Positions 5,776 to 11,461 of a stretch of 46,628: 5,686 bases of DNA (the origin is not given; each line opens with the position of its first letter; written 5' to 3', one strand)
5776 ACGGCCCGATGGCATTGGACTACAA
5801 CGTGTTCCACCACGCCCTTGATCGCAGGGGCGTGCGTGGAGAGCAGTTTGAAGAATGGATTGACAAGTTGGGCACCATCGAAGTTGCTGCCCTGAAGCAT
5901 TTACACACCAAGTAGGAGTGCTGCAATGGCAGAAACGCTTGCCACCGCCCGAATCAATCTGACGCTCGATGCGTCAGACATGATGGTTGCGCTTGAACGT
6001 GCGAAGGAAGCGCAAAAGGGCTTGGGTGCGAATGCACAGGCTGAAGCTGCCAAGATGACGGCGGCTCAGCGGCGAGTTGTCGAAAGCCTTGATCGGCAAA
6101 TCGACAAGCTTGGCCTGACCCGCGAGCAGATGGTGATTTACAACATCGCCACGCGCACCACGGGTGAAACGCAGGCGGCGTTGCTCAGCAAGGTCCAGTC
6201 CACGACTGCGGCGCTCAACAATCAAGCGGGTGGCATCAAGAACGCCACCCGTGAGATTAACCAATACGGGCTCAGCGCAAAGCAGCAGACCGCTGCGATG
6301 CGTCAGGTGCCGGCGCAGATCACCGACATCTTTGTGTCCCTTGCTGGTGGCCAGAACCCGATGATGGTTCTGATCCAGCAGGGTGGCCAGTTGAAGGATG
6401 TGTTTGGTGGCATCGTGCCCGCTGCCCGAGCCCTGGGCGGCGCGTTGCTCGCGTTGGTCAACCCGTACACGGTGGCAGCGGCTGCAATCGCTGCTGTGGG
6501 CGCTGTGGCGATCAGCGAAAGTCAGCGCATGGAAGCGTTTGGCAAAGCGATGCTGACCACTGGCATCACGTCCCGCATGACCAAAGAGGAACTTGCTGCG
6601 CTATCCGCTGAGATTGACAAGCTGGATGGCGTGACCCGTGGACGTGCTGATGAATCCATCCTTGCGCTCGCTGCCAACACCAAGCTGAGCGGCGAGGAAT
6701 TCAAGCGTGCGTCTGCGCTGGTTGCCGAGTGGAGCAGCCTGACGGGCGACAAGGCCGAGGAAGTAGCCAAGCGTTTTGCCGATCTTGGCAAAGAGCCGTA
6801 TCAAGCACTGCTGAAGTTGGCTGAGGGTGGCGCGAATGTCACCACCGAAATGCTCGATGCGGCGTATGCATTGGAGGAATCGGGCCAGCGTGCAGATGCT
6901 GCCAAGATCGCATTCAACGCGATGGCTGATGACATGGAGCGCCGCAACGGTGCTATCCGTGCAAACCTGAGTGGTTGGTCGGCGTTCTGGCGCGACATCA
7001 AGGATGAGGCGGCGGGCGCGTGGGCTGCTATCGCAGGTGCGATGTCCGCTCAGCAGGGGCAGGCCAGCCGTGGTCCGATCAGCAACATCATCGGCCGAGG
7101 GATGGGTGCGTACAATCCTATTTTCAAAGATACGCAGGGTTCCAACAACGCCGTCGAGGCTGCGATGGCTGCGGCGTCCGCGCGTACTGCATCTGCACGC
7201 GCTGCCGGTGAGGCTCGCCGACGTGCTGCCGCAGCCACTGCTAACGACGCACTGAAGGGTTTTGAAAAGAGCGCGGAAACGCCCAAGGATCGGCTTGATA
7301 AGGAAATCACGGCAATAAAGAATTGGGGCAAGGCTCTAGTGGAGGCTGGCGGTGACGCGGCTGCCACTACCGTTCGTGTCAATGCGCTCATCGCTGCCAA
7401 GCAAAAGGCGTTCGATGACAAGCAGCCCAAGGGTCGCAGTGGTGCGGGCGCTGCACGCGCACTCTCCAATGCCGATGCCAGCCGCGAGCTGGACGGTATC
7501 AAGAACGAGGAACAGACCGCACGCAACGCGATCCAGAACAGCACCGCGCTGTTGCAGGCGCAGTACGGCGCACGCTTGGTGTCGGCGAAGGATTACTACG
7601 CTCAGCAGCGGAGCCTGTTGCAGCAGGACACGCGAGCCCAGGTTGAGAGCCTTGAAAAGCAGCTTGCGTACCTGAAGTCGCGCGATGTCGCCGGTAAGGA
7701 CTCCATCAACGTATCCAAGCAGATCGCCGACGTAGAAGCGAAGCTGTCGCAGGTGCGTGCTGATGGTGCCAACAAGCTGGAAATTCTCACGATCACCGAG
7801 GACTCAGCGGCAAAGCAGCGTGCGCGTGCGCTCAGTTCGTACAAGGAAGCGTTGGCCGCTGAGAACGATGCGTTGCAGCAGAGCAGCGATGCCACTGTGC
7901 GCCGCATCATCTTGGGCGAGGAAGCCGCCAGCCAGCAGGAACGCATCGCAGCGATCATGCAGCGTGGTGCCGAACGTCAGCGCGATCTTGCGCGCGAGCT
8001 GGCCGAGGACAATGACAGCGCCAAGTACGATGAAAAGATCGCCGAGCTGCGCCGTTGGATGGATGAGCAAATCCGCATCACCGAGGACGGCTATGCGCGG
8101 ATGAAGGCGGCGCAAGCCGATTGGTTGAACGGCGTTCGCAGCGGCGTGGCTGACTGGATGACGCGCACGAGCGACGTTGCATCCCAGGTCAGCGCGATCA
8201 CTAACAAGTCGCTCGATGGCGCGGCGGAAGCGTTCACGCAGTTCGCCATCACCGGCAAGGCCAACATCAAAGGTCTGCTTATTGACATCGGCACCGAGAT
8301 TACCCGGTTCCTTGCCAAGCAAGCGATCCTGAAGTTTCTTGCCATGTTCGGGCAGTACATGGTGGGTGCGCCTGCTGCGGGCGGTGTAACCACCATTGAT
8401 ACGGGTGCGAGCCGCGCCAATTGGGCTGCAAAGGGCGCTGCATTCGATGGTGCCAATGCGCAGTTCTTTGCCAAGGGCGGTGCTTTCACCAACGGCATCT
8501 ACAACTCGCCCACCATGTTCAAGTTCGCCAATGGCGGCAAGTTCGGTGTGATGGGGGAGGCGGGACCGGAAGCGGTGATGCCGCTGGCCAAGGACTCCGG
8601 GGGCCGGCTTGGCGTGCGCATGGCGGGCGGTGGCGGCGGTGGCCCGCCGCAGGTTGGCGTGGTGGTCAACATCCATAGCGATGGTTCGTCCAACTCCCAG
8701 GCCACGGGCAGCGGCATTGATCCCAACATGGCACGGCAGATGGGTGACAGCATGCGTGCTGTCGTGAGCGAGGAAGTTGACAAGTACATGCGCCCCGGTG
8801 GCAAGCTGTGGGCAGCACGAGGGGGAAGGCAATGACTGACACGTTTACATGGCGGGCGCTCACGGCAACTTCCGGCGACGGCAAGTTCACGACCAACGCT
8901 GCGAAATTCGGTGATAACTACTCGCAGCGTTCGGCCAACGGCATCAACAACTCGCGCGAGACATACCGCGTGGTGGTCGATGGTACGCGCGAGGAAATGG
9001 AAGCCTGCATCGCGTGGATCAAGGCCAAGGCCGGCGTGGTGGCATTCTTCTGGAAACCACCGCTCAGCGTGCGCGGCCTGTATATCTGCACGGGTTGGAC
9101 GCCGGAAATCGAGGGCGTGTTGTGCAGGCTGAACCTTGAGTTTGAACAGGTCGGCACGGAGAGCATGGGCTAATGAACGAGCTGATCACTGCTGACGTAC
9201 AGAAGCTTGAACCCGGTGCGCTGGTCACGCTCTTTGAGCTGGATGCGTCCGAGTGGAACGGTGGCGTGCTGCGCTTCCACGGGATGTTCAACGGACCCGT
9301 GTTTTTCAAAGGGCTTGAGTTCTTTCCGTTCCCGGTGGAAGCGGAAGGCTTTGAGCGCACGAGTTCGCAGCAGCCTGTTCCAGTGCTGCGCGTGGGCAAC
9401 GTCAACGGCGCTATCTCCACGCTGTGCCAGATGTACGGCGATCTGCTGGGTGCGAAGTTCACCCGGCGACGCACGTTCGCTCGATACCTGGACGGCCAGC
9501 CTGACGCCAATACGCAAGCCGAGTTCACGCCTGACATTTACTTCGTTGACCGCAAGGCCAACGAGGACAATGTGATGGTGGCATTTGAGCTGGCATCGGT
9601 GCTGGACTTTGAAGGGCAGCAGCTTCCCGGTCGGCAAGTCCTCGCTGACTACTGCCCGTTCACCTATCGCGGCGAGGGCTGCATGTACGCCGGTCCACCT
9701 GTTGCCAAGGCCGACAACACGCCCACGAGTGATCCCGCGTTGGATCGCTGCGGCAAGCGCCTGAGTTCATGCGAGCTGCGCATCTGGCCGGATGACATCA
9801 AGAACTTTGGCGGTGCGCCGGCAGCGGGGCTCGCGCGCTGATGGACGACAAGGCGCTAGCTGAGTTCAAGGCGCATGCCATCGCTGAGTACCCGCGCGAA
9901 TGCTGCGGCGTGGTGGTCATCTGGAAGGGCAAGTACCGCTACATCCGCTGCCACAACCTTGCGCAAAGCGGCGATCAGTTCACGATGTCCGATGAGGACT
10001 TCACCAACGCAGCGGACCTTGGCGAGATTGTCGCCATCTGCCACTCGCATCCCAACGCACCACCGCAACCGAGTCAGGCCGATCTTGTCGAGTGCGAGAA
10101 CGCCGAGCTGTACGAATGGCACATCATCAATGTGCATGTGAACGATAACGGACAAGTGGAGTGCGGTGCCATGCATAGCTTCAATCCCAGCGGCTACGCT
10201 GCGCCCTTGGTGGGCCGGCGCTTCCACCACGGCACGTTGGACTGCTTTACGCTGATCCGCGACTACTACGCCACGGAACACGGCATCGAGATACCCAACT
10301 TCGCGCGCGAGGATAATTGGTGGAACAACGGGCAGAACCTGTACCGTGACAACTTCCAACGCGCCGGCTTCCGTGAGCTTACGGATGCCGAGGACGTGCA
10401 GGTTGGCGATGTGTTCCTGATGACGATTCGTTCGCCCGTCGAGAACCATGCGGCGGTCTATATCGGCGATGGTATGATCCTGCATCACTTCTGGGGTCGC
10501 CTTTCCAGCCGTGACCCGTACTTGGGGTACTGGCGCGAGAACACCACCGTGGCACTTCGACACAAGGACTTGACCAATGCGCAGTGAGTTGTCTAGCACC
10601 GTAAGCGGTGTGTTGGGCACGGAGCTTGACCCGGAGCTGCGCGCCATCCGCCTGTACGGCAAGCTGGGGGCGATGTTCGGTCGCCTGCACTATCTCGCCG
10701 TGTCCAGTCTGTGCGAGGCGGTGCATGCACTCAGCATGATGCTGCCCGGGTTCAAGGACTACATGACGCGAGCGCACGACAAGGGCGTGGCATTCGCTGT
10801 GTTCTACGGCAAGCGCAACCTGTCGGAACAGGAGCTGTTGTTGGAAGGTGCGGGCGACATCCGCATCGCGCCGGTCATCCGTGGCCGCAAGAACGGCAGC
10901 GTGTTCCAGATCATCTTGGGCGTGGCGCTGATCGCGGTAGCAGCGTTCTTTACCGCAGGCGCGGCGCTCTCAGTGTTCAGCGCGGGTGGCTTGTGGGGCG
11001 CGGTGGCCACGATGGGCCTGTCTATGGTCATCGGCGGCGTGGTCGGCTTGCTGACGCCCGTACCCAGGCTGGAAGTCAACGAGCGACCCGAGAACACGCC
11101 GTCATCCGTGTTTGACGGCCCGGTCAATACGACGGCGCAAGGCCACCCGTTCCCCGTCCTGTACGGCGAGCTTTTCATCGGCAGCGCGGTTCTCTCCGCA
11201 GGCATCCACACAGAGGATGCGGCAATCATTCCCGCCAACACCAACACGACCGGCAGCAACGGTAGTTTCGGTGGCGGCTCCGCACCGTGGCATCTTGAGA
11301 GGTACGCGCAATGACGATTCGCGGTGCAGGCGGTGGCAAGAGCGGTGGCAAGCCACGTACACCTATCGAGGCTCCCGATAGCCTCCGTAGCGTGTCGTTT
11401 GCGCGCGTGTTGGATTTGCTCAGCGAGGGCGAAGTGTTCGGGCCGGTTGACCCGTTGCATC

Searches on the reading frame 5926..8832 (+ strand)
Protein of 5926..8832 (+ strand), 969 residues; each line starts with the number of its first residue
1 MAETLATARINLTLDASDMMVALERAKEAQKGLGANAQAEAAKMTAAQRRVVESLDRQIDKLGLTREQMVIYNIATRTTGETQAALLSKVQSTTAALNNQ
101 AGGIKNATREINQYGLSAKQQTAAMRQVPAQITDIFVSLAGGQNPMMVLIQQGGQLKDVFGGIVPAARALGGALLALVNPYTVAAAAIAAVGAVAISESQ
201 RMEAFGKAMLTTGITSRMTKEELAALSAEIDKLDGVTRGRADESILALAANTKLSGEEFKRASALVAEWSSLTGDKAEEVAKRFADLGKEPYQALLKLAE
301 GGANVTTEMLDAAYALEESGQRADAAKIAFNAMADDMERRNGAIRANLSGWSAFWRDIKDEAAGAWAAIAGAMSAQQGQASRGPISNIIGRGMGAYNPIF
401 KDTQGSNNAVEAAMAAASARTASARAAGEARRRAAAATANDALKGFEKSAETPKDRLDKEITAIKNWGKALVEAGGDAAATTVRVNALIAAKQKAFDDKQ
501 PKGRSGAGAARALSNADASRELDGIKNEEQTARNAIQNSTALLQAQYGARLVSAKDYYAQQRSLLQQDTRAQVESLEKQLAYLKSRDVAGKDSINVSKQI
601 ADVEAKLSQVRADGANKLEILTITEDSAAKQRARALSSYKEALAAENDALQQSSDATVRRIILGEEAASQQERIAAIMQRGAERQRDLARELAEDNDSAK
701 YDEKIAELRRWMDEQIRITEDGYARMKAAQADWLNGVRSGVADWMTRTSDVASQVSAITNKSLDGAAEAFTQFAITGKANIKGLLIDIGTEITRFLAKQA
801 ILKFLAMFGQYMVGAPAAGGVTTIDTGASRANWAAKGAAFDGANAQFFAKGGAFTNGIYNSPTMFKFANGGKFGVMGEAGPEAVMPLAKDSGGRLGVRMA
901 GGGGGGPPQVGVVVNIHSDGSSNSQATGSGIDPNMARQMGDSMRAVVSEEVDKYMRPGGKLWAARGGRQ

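Call 26: search_protein_families(library=phrogs, proteins=[window:5926-8832:+], max_evalue=0.001)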
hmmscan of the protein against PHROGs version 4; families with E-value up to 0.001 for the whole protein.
window:5926-8832:+ (969 aa): 16 families
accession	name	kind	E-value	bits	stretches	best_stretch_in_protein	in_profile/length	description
phrog_24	-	tail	7e-137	459.3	1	18-968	110-1058/1151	tail length tape measure protein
phrog_25966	-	tail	9.1e-56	190.2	1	78-371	15-307/1651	tail length tape measure protein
phrog_1716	-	tail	7.8e-55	187.8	1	574-968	570-932/943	tail length tape measure protein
phrog_3827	-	tail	1.6e-43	150.4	1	14-292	106-379/393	tail length tape measure protein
phrog_16384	-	unknown function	1.6e-38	134.2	1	534-968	35-463/463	-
phrog_339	-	tail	2.5e-38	133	1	16-968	304-1122/1123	tail length tape measure protein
phrog_4498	-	tail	2.6e-38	133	1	112-371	56-314/381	tail length tape measure protein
phrog_3394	-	unknown function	7.8e-33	114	1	813-962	1708-1860/1862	-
phrog_6747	-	tail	1.1e-21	78.5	1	636-921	84-351/390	tail length tape measure protein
phrog_13769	-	unknown function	2.4e-21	76.6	1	732-963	379-608/612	-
phrog_19487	-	tail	1.3e-13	51.2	1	9-196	22-212/1147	tail length tape measure protein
phrog_9745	-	unknown function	3.3e-13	50.5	1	112-164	56-108/120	-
phrog_32885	-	tail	6.2e-12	45.3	1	696-912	683-916/948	tail length tape measure protein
phrog_8892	-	tail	2e-08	34.4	1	13-198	27-162/752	tail length tape measure protein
phrog_38258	-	unknown function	1.4e-05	25.1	1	822-895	359-424/427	-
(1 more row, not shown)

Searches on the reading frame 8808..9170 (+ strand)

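Call 26: search_protein_families(library=phrogs, proteins=[window:8808-9170:+], max_evalue=0.001)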
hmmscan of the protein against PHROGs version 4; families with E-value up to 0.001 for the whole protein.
window:8808-9170:+ (121 aa): 4 families
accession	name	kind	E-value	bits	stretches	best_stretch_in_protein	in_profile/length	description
phrog_14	-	tail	3.2e-26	93.3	1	8-117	4-115/366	minor tail protein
phrog_15552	-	unknown function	5.2e-07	30.5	1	30-64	21-55/57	-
phrog_21806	-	tail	5.2e-06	27.2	1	57-115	3-62/64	minor tail protein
phrog_9574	-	tail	1.9e-05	24.2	1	30-116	12-100/773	tail protein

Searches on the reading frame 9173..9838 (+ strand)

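Call 7: search_protein_families(library=phrogs, proteins=[window:9173-9838:+], max_evalue=0.01)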
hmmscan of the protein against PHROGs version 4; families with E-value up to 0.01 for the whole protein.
window:9173-9838:+ (222 aa): 3 families
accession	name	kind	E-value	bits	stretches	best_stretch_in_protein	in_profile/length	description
phrog_18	-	tail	2.4e-87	295.6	1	2-220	146-380/573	minor tail protein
phrog_4199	-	tail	1.3e-29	104.6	1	14-218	17-227/311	minor tail protein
phrog_2959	-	tail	1e-05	26.1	1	7-85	10-92/102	minor tail protein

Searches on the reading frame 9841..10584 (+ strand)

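Call 7: search_protein_families(library=phrogs, proteins=[window:9841-10584:+], max_evalue=0.01)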
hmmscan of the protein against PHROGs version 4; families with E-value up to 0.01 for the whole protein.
window:9841-10584:+ (248 aa): 11 families
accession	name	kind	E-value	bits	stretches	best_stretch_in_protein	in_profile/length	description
phrog_30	-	tail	6e-111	373.5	1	1-246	289-524/544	minor tail protein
phrog_2552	-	unknown function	5.8e-48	163.3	1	123-246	3-125/142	-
phrog_28576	-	unknown function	3.4e-37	129.6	1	46-243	10-191/399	-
phrog_2635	-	tail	1.4e-33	116.5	1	1-147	1-134/135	tail protein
phrog_24556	-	unknown function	2.1e-18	67.3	1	134-212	3-78/86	-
phrog_35166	-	unknown function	2e-14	54.4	1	11-102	10-101/322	-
phrog_7305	-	unknown function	1.5e-08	35.6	1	10-73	9-73/76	-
phrog_5556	-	tail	4.1e-06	27.7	1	11-93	30-113/148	tail protein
phrog_329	-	tail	4.3e-06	26.2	1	131-243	559-658/949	minor tail protein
phrog_2134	-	unknown function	0.00047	21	1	125-222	19-121/135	-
phrog_2075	-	unknown function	0.0064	16.7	0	138-162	16-41/54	-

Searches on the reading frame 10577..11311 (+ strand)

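Call 7: search_protein_families(library=phrogs, proteins=[window:10577-11311:+], max_evalue=0.01)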
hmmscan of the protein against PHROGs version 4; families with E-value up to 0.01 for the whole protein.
window:10577-11311:+ (245 aa): 7 families
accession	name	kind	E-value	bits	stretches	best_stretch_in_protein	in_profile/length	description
phrog_32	-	tail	1.1e-62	212.2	1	20-215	3-200/203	tail assembly protein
phrog_4946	-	tail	1.1e-37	129.8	1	18-143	11-142/145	tail protein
phrog_4554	-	tail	5.1e-24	86.3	1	100-219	66-176/205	tail protein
phrog_28576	-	unknown function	2.4e-19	70.9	1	21-214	192-391/399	-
phrog_4244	-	tail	1.1e-13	52.6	1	19-141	12-132/168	tail protein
phrog_35166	-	unknown function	1.7e-09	38.2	1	20-213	130-317/322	-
phrog_31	-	tail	8.2e-06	24.8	1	75-203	140-267/1565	central tail fiber J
